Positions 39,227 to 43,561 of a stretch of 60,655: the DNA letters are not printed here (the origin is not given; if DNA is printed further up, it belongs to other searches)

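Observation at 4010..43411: Six module-shuffled, cysteine-rich secreted giants look like one extracellular system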

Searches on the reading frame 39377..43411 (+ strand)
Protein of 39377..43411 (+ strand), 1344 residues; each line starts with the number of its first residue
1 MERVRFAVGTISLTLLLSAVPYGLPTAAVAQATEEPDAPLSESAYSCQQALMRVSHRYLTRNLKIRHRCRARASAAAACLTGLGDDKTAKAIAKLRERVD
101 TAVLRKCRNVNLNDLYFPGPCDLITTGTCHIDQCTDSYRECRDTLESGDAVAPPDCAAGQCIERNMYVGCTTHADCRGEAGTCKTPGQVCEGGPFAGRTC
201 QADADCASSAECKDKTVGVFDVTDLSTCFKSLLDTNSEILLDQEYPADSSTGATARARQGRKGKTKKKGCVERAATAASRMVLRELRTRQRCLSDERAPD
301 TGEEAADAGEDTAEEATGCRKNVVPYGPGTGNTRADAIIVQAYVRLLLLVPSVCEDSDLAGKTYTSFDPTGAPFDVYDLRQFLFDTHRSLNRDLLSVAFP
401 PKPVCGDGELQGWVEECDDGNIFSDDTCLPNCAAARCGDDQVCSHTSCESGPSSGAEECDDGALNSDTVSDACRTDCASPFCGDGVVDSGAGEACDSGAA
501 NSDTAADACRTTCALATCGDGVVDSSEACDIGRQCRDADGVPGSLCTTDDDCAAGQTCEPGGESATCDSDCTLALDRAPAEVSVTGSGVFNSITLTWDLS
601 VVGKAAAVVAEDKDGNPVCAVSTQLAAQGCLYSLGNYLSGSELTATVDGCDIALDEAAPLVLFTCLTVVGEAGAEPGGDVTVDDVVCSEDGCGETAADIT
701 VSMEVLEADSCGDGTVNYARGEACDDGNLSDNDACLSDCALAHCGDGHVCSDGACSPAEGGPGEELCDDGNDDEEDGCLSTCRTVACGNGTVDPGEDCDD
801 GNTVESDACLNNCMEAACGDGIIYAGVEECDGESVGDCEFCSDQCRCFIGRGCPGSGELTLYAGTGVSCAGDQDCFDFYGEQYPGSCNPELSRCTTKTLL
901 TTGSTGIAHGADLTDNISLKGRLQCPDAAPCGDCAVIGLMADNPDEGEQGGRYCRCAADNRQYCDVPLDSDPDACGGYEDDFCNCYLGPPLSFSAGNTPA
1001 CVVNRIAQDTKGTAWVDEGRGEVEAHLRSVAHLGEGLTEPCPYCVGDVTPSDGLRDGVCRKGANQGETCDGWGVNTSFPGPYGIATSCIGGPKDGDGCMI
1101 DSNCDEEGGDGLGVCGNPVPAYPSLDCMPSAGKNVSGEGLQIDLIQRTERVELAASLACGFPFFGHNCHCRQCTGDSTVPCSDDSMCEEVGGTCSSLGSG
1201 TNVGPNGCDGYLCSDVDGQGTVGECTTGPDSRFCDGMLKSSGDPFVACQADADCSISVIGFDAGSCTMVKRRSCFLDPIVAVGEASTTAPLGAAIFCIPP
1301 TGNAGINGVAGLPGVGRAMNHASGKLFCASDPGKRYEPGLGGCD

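Call 3: search_protein_families(library=pfam, proteins=[window:39377-43411:+], max_evalue=0.01)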
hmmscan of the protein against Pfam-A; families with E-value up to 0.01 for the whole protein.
window:39377-43411:+ (1344 aa): 1 family
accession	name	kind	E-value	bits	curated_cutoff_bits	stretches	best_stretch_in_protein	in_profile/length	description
PF13948.11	DUF4215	-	4e-12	46.7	27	2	402-432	18-46/47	Domain of unknown function (DUF4215)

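Call 4: search_protein_families(library=ncbifam, proteins=[window:39377-43411:+], max_evalue=0.01)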
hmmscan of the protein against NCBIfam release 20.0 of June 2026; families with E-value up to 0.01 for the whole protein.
window:39377-43411:+ (1344 aa): 2 families
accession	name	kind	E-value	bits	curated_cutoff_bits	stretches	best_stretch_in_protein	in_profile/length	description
TIGR02232.1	myxo_disulf_rpt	repeat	2.2e-10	40.1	20.8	3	786-814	3-31/38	cysteine-rich acidic repeat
TIGR04201.1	Myxo_Cys_RPT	repeat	0.0018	18.4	25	1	542-561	2-20/22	Cys-rich repeat-containing protein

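Call 14: search_solved_structures(query=window:39377-43411:+, max_evalue=1)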
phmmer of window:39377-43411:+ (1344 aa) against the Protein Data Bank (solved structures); distinct sequences matched with E-value up to 1: 3.
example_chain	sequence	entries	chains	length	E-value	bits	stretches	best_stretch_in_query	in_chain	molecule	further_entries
8pj2_z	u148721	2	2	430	0.15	12.8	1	229-316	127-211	Eukaryotic translation initiation factor 5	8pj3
8oz0_H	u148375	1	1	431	0.15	12.8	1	229-316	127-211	Eukaryotic translation initiation factor 5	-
9h6y_o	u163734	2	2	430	0.65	10.7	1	229-316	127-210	Eukaryotic translation initiation factor 5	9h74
